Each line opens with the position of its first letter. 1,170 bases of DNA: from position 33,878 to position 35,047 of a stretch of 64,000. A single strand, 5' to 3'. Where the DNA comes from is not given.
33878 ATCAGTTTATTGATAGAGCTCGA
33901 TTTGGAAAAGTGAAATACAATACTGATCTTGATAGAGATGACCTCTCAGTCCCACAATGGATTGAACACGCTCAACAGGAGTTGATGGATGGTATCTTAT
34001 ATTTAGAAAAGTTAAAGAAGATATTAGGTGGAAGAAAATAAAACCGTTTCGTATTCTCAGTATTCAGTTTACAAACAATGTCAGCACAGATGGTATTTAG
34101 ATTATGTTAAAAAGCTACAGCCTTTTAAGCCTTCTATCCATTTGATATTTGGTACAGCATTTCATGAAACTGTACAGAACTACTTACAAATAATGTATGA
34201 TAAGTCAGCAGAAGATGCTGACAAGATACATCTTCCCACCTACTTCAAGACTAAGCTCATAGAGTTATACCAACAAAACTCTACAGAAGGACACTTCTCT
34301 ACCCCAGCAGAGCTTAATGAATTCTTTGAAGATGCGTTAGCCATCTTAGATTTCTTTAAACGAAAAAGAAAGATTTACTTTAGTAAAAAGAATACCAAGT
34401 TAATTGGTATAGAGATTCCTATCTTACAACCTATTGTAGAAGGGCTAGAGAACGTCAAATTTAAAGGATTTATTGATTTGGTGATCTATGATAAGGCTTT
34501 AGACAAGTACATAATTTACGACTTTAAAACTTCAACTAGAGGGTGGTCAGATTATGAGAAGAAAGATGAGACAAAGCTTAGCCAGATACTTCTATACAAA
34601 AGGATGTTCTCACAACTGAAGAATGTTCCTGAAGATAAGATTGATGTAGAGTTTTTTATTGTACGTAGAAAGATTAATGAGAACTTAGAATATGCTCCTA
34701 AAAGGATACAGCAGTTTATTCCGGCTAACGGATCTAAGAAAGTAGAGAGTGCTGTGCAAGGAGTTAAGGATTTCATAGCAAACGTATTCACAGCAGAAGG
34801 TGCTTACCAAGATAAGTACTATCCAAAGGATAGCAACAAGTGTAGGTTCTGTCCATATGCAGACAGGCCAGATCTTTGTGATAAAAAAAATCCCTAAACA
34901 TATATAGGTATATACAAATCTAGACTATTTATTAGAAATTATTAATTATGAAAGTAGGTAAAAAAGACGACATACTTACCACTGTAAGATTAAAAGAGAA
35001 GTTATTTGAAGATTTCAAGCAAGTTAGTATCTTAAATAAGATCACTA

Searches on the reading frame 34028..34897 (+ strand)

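Call 9: search_protein_families(library=phrogs, proteins=[window:34028-34897:+], max_evalue=0.001)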
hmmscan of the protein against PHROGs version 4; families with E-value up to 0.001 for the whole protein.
window:34028-34897:+ (289 aa): 5 families
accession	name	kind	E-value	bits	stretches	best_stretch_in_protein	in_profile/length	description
phrog_69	-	DNA, RNA and nucleotide metabolism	2.1e-22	80.8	1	1-279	84-321/501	exonuclease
phrog_1218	-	DNA, RNA and nucleotide metabolism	8.5e-21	75.6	1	1-218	4-212/364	exonuclease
phrog_1706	-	DNA, RNA and nucleotide metabolism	1.7e-12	48.4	1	12-278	52-239/293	CRISPR/Cas system associated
phrog_8097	-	DNA, RNA and nucleotide metabolism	3.8e-09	36.8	2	140-279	98-234/598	exonuclease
phrog_298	-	DNA, RNA and nucleotide metabolism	3.5e-05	24.3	1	41-207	108-224/293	exonuclease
